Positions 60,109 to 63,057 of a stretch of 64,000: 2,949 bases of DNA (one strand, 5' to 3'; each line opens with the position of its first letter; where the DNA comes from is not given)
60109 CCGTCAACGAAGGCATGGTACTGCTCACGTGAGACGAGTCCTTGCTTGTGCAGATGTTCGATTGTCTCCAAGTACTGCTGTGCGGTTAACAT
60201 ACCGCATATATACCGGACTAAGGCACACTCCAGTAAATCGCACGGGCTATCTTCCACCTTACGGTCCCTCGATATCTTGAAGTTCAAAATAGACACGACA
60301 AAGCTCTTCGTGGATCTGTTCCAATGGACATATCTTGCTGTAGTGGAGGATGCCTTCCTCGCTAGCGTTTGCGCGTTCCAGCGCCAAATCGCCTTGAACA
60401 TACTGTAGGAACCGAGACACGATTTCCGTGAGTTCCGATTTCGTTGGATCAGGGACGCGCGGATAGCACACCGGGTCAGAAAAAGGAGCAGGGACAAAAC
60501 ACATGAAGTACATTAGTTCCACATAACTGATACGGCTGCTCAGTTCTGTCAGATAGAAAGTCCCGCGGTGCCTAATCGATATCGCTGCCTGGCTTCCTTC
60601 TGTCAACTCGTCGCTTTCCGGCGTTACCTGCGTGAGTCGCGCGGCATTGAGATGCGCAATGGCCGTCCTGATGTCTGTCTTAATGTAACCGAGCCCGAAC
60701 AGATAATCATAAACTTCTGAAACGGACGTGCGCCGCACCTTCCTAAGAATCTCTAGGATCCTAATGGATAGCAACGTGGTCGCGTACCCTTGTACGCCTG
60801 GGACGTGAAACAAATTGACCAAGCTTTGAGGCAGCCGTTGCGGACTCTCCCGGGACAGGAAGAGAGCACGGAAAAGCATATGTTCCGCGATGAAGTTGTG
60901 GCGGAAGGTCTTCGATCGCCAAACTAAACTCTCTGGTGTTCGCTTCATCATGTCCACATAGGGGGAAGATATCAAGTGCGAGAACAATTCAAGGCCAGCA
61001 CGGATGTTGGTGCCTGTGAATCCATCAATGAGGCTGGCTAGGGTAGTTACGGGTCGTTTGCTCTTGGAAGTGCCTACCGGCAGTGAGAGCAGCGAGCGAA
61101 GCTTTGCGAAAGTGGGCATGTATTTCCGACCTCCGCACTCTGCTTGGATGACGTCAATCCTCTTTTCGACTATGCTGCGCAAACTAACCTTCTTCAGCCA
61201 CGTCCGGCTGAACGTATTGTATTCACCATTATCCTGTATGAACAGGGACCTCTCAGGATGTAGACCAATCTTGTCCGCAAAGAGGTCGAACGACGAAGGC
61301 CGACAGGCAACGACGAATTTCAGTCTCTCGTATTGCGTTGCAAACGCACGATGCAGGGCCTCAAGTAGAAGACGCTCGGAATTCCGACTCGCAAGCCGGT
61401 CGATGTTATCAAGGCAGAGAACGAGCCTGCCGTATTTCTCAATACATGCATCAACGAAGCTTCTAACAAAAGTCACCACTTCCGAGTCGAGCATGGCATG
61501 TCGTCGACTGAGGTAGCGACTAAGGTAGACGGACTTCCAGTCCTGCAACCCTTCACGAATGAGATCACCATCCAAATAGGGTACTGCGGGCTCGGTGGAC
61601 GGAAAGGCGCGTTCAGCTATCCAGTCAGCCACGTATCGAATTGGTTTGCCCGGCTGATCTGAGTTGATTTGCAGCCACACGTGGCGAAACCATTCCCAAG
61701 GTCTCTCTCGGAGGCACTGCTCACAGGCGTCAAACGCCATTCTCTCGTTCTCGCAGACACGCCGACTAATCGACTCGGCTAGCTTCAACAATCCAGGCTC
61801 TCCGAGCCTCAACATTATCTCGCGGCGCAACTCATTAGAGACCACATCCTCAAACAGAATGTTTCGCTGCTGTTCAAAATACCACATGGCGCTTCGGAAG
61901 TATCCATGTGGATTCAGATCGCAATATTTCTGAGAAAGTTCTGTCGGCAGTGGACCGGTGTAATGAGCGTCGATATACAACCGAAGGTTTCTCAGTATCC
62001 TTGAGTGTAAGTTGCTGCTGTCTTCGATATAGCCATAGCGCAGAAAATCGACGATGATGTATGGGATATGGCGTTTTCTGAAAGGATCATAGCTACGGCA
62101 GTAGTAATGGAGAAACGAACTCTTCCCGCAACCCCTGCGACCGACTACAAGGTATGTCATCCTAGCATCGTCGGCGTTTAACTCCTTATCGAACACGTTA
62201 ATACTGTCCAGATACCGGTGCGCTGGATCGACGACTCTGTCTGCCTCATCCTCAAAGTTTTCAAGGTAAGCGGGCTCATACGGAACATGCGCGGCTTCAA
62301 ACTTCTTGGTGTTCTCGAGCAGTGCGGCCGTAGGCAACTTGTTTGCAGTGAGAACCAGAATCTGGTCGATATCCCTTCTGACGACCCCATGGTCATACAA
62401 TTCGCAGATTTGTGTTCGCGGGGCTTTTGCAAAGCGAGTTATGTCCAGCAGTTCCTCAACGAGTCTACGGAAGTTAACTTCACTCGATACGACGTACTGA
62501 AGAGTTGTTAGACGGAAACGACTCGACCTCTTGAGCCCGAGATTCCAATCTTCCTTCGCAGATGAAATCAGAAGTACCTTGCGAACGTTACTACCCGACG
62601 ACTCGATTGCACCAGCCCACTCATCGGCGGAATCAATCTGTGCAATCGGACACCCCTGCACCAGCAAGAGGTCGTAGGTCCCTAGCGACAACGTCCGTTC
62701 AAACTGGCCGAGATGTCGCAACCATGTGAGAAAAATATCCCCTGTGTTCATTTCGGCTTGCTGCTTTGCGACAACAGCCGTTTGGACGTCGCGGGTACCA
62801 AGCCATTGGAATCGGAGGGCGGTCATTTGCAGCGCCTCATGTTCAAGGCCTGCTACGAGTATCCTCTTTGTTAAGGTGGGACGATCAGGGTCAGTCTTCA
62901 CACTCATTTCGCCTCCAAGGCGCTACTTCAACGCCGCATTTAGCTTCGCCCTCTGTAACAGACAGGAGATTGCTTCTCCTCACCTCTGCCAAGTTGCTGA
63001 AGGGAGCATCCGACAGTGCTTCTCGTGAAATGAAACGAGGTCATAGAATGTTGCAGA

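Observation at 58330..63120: Low-GC island carrying a two-gene operon (882-aa P-loop NTPase plus about 586-aa MBL-fold hydrolase) with no recognisable described family: candidate novel defence-like system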

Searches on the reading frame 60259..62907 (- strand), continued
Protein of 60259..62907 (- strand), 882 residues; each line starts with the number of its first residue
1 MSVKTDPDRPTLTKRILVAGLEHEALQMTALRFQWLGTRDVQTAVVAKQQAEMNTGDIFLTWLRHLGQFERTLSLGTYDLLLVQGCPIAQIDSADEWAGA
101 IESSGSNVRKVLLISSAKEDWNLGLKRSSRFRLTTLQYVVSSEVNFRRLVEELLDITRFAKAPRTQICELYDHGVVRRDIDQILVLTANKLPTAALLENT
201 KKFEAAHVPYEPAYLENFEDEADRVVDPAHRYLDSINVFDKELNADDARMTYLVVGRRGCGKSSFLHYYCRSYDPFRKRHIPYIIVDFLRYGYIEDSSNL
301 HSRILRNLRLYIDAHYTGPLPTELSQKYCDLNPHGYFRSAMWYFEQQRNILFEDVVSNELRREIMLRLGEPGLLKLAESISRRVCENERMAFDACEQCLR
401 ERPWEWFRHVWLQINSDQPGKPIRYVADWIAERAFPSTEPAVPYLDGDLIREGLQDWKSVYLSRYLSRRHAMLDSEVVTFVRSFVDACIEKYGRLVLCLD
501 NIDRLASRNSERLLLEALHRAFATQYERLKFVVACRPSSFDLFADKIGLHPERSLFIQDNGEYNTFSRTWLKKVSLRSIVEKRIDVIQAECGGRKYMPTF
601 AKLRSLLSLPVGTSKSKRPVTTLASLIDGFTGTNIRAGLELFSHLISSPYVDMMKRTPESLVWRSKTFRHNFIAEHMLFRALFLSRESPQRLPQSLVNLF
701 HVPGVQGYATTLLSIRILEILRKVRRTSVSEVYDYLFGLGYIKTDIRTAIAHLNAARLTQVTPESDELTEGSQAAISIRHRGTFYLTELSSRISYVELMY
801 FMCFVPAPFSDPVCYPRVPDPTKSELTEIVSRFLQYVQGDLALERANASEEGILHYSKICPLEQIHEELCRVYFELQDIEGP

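Call 115: search_dna_similar(query=P0028, collection=plasmids, mode=protein, max_evalue=0.001, max_rows=15)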
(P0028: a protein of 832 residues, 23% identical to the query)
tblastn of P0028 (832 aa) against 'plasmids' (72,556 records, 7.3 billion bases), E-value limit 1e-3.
Records with a match: 32; places in all: 32; records where one place covers at least 80% of the query: 17.
Best place of each record, by identity: <60% 32.
By first word of the organism name: Klebsiella 9; Rhizobium 3; Serratia 2; Phaeobacter 2; Acinetobacter 2; Paraburkholderia 2; Pantoea 1; Shewanella 1; Sinorhizobium 1; Kosakonia 1; and 8 more.
By predicted mobility (MOB-suite, as given by PLSDB): non-mobilizable 14; conjugative 14; mobilizable 4.
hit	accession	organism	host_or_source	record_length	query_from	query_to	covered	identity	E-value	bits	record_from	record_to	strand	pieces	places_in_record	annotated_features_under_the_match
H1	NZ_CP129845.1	Klebsiella pneumoniae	Homo sapiens,whole organism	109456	27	780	91%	25.7%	2e-31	140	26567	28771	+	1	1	P-loop NTPase fold protein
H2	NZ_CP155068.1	Pantoea sp. BRR-3P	single cell,Elaeagnus umbellata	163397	28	793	92%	25.0%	1e-47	192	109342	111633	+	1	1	hypothetical protein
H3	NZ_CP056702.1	Klebsiella grimontii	culture,Freshwater sample from ...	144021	28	796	92%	24.0%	2e-24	118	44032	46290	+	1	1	hypothetical protein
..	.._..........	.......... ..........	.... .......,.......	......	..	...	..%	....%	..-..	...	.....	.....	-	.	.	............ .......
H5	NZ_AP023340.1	Klebsiella pneumoniae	Homo sapiens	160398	28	796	92%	24.0%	2e-24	118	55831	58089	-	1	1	hypothetical protein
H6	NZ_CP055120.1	Klebsiella pneumoniae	Shek Wu Hui WWTPs_100 WWTPs influent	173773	28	796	92%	24.0%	2e-24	118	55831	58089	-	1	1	hypothetical protein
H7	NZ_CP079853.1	Klebsiella pneumoniae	Homo sapiens,feces,feces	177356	28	796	92%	24.0%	2e-24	118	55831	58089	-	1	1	hypothetical protein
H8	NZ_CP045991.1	Klebsiella pneumoniae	Homo sapiens,Culture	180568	28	796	92%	24.0%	2e-24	118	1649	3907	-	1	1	hypothetical protein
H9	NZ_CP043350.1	Klebsiella pneumoniae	Homo sapiens,Culture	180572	28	796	92%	24.0%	2e-24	118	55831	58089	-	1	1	hypothetical protein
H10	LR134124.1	Klebsiella aerogenes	not available: to be reported later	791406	27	780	91%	24.0%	7e-29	132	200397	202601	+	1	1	Predicted type IV restriction endonuclease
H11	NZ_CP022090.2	Shewanella sp. FDAARGOS_354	Environment,UCC strain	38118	24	759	88%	24.4%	8e-47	189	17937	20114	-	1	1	hypothetical protein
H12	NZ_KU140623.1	Sinorhizobium sp. M14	microbial mats from Zloty Stok gold mine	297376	3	759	91%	23.5%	2e-38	163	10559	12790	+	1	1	hypothetical protein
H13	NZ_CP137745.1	Kosakonia sacchari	Cinnamomum camphora,mixed culture,bark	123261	28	762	88%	24.1%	3e-23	114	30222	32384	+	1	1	hypothetical protein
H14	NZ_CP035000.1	Rhizobium acidisoli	Phaseolus vulgaris,root nodule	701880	28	759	88%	24.2%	4e-40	168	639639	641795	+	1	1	hypothetical protein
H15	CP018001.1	Rhizobium sp. Y9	Veronaeopsis simplex Y34,cell culture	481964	21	792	93%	22.9%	2e-47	191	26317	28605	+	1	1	hypothetical protein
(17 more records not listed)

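Call 116: get_annotated_region(hit=H10, flank=8000)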
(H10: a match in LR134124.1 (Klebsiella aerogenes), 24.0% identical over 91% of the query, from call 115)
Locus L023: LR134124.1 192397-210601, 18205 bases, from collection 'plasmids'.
description: Klebsiella aerogenes strain NCTC10006 genome assembly, plasmid: 4
organism: Klebsiella aerogenes (NCBI taxid 548)
taxonomy: Bacteria; Pseudomonadota; Gammaproteobacteria; Enterobacterales; Enterobacteriaceae; Klebsiella; Klebsiella aerogenes
host: -; source: not available: to be reported later; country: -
typing (MOB-suite, as given by PLSDB): non-mobilizable
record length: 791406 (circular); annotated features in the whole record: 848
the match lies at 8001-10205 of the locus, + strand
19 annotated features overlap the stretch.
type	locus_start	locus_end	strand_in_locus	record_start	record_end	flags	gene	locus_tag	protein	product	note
CDS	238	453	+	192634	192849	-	rpsU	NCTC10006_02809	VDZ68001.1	30S ribosomal protein S21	-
CDS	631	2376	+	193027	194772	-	dnaG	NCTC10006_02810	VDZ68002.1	DNA primase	-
CDS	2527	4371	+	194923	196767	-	rpoD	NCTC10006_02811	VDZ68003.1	RNA polymerase sigma factor rpoD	-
CDS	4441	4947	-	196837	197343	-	mug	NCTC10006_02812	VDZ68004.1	G:T/U mismatch-specific uracil/thymine DNA-glycosylase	-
CDS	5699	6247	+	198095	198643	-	-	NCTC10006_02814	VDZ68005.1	Phage terminase, ATPase subunit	-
CDS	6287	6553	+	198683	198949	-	-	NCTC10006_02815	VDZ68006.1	Phage terminase, ATPase subunit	-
CDS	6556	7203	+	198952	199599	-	-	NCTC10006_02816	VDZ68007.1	Phage-related capsid packaging protein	-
CDS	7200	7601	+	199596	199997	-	-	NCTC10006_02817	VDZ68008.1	Phage-related capsid packaging protein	-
CDS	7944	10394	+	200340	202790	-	-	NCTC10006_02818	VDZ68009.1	Predicted type IV restriction endonuclease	-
CDS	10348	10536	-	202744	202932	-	-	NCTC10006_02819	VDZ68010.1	Uncharacterised protein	-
CDS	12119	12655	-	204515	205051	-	-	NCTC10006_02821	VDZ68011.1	Uncharacterised protein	-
CDS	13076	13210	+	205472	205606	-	-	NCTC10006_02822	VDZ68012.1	Uncharacterised protein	-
CDS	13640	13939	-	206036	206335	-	-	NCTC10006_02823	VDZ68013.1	Domain of uncharacterised function (DUF1889)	-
CDS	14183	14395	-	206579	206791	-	-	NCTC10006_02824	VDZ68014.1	Uncharacterised protein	-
CDS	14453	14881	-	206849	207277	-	-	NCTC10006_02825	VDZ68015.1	Uncharacterised protein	-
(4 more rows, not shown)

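Call 117: get_annotated_region(hit=H2, flank=8000)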
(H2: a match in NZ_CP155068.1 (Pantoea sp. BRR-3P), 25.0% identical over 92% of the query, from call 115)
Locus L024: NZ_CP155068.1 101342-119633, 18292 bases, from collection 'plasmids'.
description: Pantoea sp. BRR-3P plasmid unnamed2, complete sequence
organism: Pantoea sp. BRR-3P (NCBI taxid 3141541)
taxonomy: Bacteria; Pseudomonadota; Gammaproteobacteria; Enterobacterales; Erwiniaceae; Pantoea; Pantoea sp. BRR-3P
host: -; source: single cell,Elaeagnus umbellata; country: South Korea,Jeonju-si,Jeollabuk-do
typing (MOB-suite, as given by PLSDB): non-mobilizable; mating-pair formation MPF_G
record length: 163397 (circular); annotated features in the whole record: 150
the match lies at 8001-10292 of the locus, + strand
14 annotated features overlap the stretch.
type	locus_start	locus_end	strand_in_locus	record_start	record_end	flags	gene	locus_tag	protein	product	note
CDS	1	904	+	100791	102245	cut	-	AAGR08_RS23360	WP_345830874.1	integrating conjugative element protein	-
CDS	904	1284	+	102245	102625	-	-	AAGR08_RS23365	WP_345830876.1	hypothetical protein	-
CDS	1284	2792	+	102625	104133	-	-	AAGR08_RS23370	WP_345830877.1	conjugal transfer protein TraG N-terminal domain-containing protein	-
CDS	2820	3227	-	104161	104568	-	-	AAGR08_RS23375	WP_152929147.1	hypothetical protein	-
CDS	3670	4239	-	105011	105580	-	-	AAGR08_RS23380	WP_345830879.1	hypothetical protein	-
CDS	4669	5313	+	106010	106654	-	-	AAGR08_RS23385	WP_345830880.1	hypothetical protein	-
CDS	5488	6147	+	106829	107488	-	-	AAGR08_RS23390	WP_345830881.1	DUF2913 family protein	-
CDS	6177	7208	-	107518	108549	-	-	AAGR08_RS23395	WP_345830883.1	tyrosine-type recombinase/integrase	GO:0015074 - DNA integration [Evidence IEA]; GO:0006310 - DNA recombination [Evidence IEA]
CDS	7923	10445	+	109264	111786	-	-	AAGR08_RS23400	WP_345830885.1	hypothetical protein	-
CDS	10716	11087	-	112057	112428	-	-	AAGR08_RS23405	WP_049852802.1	helix-turn-helix transcriptional regulator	-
CDS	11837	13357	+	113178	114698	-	-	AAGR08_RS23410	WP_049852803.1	recombinase family protein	GO:0006310 - DNA recombination [Evidence IEA]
CDS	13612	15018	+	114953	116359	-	-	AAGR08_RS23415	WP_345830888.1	ISNCY family transposase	-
CDS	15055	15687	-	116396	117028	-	-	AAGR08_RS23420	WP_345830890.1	hypothetical protein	-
CDS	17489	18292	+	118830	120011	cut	-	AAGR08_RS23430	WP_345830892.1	PAS domain-containing protein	-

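Call 118: search_dna_similar(query=P0028, collection=phages, mode=protein, max_evalue=0.001, max_rows=10)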
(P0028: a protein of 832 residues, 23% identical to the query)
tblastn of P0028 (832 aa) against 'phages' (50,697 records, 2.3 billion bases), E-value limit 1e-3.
No match.

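Call 119: search_dna_similar(query=window:60259-62907:-, collection=phages, mode=protein, max_evalue=0.001, max_rows=10)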
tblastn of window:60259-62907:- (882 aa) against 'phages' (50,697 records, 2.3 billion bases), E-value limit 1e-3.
No match.

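Call 125: search_protein_families(library=pfam, proteins=[L023:7944-10391:+, L024:7923-10442:+], max_evalue=0.05)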
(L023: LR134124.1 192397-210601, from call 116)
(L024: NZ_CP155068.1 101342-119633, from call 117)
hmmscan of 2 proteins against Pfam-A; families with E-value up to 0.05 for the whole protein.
L023:7944-10391:+ (816 aa): 8 families
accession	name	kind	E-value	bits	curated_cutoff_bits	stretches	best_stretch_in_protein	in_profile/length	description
PF13588.12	HSDR_N_2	-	1.1e-05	25.9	25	1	104-136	67-99/110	Type I restriction enzyme R protein N terminus (HSDR_N)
PF04313.20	HSDR_N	-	0.00021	21.6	25.1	1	32-135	73-194/198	Type I restriction enzyme R protein N terminus (HSDR_N)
PF25199.1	nSTAND_NTPase5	-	0.00098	19.4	34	0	271-308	21-58/145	Novel STAND NTPase 5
PF07693.20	KAP_NTPase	-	0.0073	16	20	1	287-447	17-172/293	KAP family P-loop domain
PF13401.12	AAA_22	-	0.0078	17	27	0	293-455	7-109/130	AAA domain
PF20720.3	nSTAND3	-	0.011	15.9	27.2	0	293-382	19-92/155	Novel STAND NTPase 3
PF13191.12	AAA_16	-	0.024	15.6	32.6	0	281-445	14-151/167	AAA ATPase domain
PF01712.25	dNK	-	0.038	14.2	27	0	294-356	1-52/203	Deoxynucleoside kinase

L024:7923-10442:+ (840 aa): 15 families
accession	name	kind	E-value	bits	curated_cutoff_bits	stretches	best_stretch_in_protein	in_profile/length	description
PF13588.12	HSDR_N_2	-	7.3e-06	26.5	25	1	29-154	4-107/110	Type I restriction enzyme R protein N terminus (HSDR_N)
PF13191.12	AAA_16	-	1.8e-05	25.8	32.6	1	297-454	17-151/167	AAA ATPase domain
PF25199.1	nSTAND_NTPase5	-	0.00012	22.4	34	0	425-478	85-136/145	Novel STAND NTPase 5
PF13401.12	AAA_22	-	0.00021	22.1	27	1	302-471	5-120/130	AAA domain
PF00005.33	ABC_tran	-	0.0027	18.7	25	1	300-328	9-37/137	ABC transporter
PF13521.12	AAA_28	-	0.0053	17.4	27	1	306-394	3-101/164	AAA domain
PF04313.20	HSDR_N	-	0.012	15.9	25.1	1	28-148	92-197/198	Type I restriction enzyme R protein N terminus (HSDR_N)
PF09547.16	SpoIVA_ATPase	-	0.013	15.3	26.6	0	293-325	7-40/237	Stage IV sporulation protein A, ATPase domain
PF13173.12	AAA_14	-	0.014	15.8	27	0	303-362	3-56/129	AAA domain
PF03193.22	RsgA_GTPase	-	0.014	15.6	30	1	293-325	97-129/174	RsgA GTPase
PF25201.1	nSTAND6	-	0.015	15.8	27.7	1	292-327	8-43/148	Novel STAND NTPase 6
PF00910.28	RNA_helicase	-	0.019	15.8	21.5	0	306-325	2-21/105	RNA helicase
PF02367.23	TsaE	-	0.042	14.2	26.6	0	291-324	13-43/128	Threonylcarbamoyl adenosine biosynthesis protein TsaE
PF05272.17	VapE-like_dom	-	0.045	13.7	25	0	303-333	52-79/217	Virulence-associated protein E-like domain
PF24883.2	NPHP3_N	-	0.05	14.2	24.8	0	297-471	16-160/164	Nephrocystin 3, N-terminal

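Call 130: get_annotated_region(hit=H1, flank=7000)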
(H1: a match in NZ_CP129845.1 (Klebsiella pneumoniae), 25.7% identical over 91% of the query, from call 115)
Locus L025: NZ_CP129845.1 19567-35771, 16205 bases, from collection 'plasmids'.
description: Klebsiella pneumoniae strain 2020S05-051 plasmid p2020S05-051-109k, complete sequence
organism: Klebsiella pneumoniae (NCBI taxid 573)
taxonomy: Bacteria; Pseudomonadota; Gammaproteobacteria; Enterobacterales; Enterobacteriaceae; Klebsiella; Klebsiella pneumoniae
host: -; source: Homo sapiens,whole organism; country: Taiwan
typing (MOB-suite, as given by PLSDB): non-mobilizable; replicon IncFIB
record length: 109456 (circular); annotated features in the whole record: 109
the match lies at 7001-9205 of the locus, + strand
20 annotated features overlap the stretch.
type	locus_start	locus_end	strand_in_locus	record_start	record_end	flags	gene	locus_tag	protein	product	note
CDS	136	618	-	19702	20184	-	-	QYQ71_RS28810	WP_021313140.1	hypothetical protein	-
CDS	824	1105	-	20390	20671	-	-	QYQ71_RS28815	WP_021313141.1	ABC transporter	-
CDS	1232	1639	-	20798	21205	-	-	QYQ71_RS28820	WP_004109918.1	hypothetical protein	-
CDS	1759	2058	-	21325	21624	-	-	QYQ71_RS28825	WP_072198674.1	hypothetical protein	-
CDS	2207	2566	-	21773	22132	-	-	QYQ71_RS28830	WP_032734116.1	hypothetical protein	-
CDS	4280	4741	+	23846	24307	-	-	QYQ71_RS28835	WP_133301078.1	hypothetical protein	-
CDS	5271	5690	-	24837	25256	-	-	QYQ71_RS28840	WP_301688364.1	ASCH domain-containing protein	-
CDS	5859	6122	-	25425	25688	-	-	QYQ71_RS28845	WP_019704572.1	hypothetical protein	-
CDS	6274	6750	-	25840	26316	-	-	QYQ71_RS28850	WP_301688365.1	hypothetical protein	-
CDS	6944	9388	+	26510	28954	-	-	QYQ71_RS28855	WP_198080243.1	P-loop NTPase fold protein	-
CDS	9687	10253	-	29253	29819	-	-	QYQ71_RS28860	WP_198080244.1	hypothetical protein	-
CDS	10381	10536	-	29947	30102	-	-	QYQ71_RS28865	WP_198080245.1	DUF3927 family protein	-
CDS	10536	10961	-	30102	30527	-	-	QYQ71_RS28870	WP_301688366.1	tellurite/colicin resistance protein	-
CDS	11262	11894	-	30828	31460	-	-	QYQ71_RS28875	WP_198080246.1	hypothetical protein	-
CDS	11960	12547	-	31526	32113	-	rnhA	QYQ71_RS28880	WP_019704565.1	ribonuclease HI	-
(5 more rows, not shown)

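Call 131: get_annotated_region(hit=H4, flank=7000)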
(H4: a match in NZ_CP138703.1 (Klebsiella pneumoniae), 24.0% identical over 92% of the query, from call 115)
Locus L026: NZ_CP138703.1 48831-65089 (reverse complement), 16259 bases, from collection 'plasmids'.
description: Klebsiella pneumoniae strain 11770 plasmid unnamed2, complete sequence
organism: Klebsiella pneumoniae (NCBI taxid 573)
taxonomy: Bacteria; Pseudomonadota; Gammaproteobacteria; Enterobacterales; Enterobacteriaceae; Klebsiella; Klebsiella pneumoniae
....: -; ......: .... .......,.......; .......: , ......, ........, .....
typing (MOB-suite, as given by PLSDB): conjugative; replicon IncFIB,IncFII,rep_cluster_2183; relaxase MOBF,MOBF; mating-pair formation MPF_F
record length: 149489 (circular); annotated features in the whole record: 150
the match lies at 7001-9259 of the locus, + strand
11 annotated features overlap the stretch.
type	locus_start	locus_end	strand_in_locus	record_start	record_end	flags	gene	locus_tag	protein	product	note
CDS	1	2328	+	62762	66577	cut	-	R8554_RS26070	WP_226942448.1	hypothetical protein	-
CDS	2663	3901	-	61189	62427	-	-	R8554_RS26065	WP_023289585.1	IS110 family transposase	-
CDS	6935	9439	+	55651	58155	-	-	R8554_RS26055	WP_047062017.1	hypothetical protein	-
CDS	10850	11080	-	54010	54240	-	-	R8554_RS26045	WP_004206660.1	hypothetical protein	-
CDS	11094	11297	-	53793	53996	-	-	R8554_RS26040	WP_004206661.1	HHA domain-containing protein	-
CDS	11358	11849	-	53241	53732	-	-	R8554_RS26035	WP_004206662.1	hypothetical protein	-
CDS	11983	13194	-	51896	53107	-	-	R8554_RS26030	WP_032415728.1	hypothetical protein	-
CDS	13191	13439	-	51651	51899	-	-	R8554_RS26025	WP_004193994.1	hypothetical protein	-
predicted_resistance_gene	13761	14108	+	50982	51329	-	arsR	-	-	As(III)-sensing metalloregulatory transcriptional repressor ArsR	predicted by amrfinderplus; class ARSENIC; identity 98.28%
CDS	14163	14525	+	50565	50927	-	arsD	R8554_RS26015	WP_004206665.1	arsenite efflux transporter metallochaperone ArsD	-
predicted_resistance_gene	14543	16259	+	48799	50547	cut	arsA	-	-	arsenite efflux transporter ATPase subunit ArsA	predicted by amrfinderplus; class ARSENIC; identity 98.8%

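Call 138: search_protein_families(library=ncbifam, alignment_id=A3, max_evalue=0.001)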
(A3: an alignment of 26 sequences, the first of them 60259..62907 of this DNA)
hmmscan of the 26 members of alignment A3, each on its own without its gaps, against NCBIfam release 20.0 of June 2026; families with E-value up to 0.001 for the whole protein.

A. member 1, window:60259-62907:- (882 aa): 1 family
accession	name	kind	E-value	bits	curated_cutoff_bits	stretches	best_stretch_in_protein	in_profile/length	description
NF047389.1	ATPase_Sll1717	subfamily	1.6e-08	34.2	75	0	482-586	175-275/454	P-loop ATPase, Sll1717 family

B. families by the number of members that match (of 26 scanned): 1 family
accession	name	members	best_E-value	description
NF047389.1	ATPase_Sll1717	6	1.6e-08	P-loop ATPase, Sll1717 family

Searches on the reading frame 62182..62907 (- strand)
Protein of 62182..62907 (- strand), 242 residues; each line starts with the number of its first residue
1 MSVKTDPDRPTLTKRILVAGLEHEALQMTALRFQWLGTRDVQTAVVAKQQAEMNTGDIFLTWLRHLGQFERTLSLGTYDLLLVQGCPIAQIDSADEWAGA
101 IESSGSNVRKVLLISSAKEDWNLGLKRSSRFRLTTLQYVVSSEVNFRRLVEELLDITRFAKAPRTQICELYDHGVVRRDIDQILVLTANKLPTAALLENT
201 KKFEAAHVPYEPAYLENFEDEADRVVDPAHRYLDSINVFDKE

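Call 50: search_protein_families(library=pfam, proteins=[window:62182-62907:-], max_evalue=10)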
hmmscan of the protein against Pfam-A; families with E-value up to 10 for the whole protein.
seq(242 aa): 2 families
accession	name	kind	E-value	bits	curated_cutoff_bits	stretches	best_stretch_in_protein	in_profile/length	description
PF24882.1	WHD_ORC2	-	0.026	14.6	27.3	1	137-155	21-39/63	ORC2 WHD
PF15148.11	Apolipo_F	-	0.073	13.1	27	1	142-201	76-135/199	Apolipoprotein F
